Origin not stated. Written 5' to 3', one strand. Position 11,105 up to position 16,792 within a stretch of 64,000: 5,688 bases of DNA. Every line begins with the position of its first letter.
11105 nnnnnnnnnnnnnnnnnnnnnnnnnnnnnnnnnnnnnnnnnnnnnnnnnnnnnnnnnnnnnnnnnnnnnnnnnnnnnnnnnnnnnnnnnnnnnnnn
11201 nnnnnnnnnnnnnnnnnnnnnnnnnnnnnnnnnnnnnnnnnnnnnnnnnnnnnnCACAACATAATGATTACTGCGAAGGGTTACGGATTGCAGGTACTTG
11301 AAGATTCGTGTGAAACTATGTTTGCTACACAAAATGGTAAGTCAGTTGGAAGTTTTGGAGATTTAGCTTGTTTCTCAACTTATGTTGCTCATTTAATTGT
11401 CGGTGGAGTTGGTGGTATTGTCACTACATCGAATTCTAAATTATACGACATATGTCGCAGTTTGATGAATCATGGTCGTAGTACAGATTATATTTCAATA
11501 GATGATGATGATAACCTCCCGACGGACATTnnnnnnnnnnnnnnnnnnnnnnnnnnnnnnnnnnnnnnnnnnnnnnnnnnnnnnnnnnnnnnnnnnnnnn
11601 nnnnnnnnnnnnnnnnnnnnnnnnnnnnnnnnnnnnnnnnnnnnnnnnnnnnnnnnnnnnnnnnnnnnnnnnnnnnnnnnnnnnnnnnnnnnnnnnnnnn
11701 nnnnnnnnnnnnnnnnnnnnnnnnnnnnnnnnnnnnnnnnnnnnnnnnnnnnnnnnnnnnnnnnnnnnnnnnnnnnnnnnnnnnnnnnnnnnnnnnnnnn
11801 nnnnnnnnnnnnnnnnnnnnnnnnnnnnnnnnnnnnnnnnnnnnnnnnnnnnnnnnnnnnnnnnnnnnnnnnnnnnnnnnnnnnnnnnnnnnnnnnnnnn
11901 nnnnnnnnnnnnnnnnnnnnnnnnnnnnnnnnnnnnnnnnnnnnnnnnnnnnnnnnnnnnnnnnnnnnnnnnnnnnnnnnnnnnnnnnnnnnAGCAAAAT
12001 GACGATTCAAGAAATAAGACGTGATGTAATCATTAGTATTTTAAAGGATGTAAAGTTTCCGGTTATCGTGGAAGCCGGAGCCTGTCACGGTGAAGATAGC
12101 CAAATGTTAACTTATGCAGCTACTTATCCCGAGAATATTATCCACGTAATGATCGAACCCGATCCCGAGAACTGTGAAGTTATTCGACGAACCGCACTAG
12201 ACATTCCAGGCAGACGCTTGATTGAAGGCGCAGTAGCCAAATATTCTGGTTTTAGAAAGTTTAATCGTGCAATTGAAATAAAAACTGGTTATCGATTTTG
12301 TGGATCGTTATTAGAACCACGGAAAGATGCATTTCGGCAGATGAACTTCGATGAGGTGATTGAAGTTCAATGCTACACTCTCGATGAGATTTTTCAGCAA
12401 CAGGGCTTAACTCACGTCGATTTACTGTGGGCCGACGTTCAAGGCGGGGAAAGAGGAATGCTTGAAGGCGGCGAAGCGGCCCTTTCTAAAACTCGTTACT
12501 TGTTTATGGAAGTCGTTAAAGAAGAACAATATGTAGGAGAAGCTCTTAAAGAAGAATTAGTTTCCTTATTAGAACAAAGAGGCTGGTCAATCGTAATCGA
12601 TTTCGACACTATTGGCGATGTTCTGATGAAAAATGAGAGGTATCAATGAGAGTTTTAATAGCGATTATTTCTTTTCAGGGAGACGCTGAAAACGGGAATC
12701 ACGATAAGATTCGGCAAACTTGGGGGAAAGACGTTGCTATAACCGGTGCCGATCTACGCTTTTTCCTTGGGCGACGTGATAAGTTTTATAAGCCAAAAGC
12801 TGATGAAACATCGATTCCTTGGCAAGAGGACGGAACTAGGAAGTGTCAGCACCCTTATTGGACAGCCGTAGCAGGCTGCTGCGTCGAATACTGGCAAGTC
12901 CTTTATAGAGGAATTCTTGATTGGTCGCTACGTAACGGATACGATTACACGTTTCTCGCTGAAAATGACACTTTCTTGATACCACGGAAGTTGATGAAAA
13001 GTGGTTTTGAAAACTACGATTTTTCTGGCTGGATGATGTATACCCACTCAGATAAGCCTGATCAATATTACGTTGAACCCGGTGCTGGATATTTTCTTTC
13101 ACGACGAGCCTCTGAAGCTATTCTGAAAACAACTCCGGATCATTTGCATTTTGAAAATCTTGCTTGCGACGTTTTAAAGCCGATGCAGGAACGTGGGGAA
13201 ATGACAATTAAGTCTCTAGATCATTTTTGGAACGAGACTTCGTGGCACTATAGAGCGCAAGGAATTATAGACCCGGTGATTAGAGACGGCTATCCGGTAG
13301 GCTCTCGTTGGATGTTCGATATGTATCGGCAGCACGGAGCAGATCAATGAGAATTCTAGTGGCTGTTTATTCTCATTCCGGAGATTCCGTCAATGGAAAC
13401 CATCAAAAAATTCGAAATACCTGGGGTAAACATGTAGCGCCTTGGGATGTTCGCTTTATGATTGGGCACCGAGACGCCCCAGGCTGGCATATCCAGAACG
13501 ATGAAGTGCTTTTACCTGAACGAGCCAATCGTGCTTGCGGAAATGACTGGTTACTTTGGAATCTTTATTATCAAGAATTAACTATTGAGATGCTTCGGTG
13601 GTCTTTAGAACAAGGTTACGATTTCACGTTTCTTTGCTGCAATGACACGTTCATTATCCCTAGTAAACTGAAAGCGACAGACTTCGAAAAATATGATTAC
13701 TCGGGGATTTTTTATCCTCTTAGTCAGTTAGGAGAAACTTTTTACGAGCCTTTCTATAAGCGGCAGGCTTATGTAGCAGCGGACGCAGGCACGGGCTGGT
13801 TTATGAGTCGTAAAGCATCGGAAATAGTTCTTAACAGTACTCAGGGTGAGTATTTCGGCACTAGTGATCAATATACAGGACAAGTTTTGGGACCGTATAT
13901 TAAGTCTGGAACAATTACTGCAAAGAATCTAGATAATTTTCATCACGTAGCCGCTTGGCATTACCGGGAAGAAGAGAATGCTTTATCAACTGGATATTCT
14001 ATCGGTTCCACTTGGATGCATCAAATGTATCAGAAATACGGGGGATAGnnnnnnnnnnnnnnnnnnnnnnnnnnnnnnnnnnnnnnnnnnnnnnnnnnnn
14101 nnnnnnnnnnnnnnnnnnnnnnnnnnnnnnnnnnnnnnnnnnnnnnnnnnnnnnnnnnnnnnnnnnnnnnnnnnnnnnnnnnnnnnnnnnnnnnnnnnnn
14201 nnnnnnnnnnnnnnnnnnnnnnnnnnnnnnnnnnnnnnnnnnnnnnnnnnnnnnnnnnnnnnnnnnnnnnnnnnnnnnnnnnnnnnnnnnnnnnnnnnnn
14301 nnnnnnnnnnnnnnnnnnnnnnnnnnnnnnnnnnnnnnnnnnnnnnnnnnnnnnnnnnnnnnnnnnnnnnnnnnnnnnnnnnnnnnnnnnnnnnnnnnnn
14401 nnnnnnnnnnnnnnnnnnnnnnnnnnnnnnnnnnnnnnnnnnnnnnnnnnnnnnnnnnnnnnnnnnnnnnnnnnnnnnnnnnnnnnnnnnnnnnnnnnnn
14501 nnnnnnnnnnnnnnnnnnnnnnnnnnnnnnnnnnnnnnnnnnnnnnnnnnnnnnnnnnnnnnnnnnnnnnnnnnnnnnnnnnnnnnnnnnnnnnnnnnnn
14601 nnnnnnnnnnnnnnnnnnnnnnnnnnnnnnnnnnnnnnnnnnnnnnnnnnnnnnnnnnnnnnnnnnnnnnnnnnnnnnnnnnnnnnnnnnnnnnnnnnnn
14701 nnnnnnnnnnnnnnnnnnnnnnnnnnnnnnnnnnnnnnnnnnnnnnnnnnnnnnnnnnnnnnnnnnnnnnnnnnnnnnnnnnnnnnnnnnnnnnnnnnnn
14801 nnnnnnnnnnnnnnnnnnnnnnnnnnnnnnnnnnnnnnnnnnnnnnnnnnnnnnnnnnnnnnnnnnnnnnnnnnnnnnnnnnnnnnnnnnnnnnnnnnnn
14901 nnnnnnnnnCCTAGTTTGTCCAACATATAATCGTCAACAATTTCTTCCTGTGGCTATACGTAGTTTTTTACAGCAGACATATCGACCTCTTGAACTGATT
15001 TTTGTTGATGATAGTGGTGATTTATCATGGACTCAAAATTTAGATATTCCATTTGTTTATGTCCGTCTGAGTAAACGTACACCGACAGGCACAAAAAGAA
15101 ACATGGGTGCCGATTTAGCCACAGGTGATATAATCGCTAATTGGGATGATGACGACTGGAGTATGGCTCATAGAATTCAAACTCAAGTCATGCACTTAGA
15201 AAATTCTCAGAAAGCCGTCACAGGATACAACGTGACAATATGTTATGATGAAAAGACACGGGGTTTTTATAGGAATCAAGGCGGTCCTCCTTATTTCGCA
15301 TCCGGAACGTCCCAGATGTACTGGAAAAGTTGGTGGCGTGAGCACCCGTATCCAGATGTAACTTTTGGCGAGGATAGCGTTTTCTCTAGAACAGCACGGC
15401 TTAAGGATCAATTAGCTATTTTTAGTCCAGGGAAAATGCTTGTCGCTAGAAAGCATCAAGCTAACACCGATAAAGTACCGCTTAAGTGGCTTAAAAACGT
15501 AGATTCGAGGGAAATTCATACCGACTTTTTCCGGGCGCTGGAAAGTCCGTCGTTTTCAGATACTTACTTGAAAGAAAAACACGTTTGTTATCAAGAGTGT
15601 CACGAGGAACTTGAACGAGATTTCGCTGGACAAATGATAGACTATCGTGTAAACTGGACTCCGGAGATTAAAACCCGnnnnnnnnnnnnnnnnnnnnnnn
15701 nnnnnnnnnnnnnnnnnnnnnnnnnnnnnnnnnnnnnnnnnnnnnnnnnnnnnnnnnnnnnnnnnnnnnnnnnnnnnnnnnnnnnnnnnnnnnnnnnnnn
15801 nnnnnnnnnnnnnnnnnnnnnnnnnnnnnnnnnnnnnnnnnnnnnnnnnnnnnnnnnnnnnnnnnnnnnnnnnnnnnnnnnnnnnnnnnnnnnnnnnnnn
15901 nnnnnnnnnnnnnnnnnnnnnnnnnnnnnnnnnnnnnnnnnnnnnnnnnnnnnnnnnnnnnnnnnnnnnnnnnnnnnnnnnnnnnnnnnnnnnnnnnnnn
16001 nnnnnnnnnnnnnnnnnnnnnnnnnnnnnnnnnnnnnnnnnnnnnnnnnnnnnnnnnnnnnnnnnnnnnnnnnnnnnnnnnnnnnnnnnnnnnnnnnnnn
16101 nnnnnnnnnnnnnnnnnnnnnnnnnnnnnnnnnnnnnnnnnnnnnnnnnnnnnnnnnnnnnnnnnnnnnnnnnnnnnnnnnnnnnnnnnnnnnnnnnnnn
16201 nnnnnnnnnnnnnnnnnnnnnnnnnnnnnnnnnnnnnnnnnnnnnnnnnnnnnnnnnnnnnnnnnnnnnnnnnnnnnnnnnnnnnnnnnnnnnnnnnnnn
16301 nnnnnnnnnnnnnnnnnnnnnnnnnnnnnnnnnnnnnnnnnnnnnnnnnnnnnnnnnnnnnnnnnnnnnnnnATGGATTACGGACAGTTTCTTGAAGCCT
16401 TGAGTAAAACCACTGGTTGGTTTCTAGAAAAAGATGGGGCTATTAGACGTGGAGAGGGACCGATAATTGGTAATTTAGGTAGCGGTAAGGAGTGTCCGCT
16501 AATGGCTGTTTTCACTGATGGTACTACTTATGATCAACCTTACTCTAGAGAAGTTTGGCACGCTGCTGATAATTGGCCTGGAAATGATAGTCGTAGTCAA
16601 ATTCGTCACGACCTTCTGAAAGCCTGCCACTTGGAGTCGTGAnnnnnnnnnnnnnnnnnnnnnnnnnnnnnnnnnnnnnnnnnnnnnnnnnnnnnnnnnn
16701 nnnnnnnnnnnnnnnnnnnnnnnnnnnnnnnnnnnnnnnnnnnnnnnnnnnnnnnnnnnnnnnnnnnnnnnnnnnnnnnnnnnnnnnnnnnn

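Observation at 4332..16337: Twelve-kilobase glycosylation island in a phage: GDP-6-deoxyhexose pathway plus eight glycosyltransferases and a methyltransferase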

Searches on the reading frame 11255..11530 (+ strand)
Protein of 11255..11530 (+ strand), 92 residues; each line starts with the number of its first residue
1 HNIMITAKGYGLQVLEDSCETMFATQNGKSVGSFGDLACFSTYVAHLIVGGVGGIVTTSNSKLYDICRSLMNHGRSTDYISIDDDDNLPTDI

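Call 66: search_solved_structures(query=window:11255-11530:+, max_evalue=0.001, show_alignments=0)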
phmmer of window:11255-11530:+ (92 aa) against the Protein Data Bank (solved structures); distinct sequences matched with E-value up to 0.001: 35.
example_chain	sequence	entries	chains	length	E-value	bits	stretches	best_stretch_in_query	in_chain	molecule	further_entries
7b0d_A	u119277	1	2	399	8.2e-13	52.1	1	3-79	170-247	Glutamine--scyllo-inositol transaminase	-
3bcx_A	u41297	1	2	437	3.7e-10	43.6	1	7-76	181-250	CDP-6-deoxy-L-threo-D-glycero-4-hexulose-3-dehydrase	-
9wvy_A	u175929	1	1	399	1.8e-09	41.4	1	8-79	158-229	Putative NDP-4-keto-6-deoxyglucose-3-dehydratase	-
5k8b_A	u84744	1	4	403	2.2e-09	41.1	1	6-78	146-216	8-amino-3,8-dideoxy-alpha-D-manno-octulosonate transaminase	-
7n63_A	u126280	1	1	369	2.7e-09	40.8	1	5-82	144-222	Putative aminotransferase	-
7b0m_AAA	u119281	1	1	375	5.2e-09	39.9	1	3-77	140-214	Sugar aminotransferase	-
2gms_A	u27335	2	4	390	5.2e-09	39.9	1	9-76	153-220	Putative pyridoxamine 5-phosphate-dependent dehydrase, Wbdk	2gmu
3bb8_A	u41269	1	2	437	6.7e-09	39.5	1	7-76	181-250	CDP-4-keto-6-deoxy-D-glucose-3-dehydrase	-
3bn1_A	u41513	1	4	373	3.2e-08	37.4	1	4-74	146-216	Perosamine synthetase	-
3dr7_A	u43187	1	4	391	3.4e-08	37.3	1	4-74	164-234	Putative perosamine synthetase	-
3dr4_A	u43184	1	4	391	4.6e-08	36.9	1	4-74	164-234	Putative perosamine synthetase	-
3b8x_A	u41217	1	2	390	4.9e-08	36.8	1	9-76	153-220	Pyridoxamine 5-phosphate-dependent dehydrase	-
3uwc_A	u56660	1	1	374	6.5e-08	36.4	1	6-77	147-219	Nucleotide-sugar aminotransferase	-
8vr3_A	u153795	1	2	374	8e-08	36.1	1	7-76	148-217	DegT/DnrJ/EryC1/StrS aminotransferase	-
8vr5_A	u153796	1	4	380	8.3e-08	36.1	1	7-76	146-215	DegT/DnrJ/EryC1/StrS aminotransferase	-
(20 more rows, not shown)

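Call 67: search_solved_structures(query=window:11255-11530:+, max_evalue=1e-8, show_alignments=5)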
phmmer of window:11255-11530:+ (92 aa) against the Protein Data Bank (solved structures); distinct sequences matched with E-value up to 1e-8: 8.
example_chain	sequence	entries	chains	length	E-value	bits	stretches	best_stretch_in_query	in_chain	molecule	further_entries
7b0d_A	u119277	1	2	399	8.2e-13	52.1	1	3-79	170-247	Glutamine--scyllo-inositol transaminase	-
3bcx_A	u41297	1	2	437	3.7e-10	43.6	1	7-76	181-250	CDP-6-deoxy-L-threo-D-glycero-4-hexulose-3-dehydrase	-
9wvy_A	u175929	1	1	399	1.8e-09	41.4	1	8-79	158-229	Putative NDP-4-keto-6-deoxyglucose-3-dehydratase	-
5k8b_A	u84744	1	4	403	2.2e-09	41.1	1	6-78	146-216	8-amino-3,8-dideoxy-alpha-D-manno-octulosonate transaminase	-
7n63_A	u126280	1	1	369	2.7e-09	40.8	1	5-82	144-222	Putative aminotransferase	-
7b0m_AAA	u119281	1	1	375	5.2e-09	39.9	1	3-77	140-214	Sugar aminotransferase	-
2gms_A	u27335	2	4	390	5.2e-09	39.9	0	9-76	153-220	Putative pyridoxamine 5-phosphate-dependent dehydrase, Wbdk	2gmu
3bb8_A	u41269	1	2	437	6.7e-09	39.5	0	7-76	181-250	CDP-4-keto-6-deoxy-D-glucose-3-dehydrase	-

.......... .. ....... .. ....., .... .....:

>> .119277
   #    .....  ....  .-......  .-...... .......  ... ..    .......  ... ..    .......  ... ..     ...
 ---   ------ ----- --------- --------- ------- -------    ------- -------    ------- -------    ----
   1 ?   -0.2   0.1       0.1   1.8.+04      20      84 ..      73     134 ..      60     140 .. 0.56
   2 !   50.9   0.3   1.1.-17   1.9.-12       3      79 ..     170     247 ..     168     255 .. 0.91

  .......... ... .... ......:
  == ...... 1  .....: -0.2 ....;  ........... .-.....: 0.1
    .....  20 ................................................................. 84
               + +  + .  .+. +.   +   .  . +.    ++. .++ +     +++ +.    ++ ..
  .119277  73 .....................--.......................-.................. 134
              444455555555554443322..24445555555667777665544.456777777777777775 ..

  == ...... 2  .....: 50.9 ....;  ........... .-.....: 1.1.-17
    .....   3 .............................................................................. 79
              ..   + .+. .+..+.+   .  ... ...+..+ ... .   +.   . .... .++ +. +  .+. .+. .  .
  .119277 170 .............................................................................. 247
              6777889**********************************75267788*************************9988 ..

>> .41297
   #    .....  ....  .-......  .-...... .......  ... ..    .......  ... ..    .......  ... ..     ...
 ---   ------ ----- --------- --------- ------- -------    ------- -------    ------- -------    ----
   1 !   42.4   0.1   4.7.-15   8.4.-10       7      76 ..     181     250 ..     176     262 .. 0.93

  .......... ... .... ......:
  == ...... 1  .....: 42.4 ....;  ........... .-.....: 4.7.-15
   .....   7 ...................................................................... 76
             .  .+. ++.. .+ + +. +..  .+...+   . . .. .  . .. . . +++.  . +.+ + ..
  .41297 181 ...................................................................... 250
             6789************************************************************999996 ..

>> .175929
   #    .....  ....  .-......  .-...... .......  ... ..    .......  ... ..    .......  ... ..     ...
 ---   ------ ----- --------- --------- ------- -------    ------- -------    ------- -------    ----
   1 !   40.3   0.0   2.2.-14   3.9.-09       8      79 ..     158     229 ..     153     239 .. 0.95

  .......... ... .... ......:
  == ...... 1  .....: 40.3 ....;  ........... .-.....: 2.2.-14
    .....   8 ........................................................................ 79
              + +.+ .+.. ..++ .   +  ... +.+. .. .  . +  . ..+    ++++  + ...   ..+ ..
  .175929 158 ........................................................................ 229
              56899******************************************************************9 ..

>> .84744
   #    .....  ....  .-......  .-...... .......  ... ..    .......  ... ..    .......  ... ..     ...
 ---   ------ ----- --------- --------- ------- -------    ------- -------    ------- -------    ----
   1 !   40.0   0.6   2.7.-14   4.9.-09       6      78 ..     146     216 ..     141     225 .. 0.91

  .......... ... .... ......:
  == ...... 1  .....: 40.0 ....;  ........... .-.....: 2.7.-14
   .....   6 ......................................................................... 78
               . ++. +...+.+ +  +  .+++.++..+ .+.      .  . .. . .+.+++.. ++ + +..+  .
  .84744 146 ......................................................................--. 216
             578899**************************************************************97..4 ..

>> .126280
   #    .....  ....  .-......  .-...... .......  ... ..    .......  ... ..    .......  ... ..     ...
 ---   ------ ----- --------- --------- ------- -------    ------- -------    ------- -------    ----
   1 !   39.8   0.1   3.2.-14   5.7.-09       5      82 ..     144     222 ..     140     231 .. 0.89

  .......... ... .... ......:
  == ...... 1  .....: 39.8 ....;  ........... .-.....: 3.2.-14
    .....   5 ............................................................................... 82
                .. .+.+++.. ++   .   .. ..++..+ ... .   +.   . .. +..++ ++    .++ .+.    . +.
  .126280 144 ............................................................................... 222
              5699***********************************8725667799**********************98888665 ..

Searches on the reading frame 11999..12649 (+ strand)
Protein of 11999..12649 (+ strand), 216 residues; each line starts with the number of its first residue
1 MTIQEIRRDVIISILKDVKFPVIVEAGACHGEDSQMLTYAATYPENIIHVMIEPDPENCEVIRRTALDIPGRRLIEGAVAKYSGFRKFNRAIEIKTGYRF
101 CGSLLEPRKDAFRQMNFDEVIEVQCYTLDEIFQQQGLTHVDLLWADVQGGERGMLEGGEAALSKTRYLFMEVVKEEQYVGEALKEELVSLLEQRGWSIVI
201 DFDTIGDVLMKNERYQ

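Call 4: search_protein_families(library=pfam, proteins=[window:11999-12649:+], max_evalue=0.01)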
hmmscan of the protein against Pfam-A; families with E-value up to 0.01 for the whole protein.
window:11999-12649:+ (216 aa): 1 family
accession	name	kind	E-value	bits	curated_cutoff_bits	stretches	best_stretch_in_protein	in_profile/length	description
PF05050.19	Methyltransf_21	-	2.8e-16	60.6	22.7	1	26-195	2-170/173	Methyltransferase FkbM domain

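Call 13: search_protein_families(library=ncbifam, proteins=[window:11999-12649:+], max_evalue=0.01)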
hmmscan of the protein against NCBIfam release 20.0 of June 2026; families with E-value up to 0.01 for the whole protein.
window:11999-12649:+ (216 aa): 2 families
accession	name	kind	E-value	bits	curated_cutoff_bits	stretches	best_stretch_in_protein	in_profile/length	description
TIGR01444.1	fkbM_fam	subfamily_domain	1.5e-13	51.4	37.7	1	23-172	2-142/143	FkbM family methyltransferase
NF041658.1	ornithlipidmtase_OlsG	equivalog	0.001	18.9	350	0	21-85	42-104/191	ornithine lipid N-methyltransferase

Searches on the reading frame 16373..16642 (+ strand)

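Call 4: search_protein_families(library=pfam, proteins=[window:16373-16642:+], max_evalue=0.01)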
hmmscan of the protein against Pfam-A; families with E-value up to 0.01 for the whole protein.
window:16373-16642:+ (89 aa): 1 family
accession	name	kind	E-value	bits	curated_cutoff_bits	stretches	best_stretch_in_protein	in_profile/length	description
PF05687.18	BES1_N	-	0.0026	18.6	25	0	2-33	45-77/149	BES1/BZR1 plant transcription factor, N-terminal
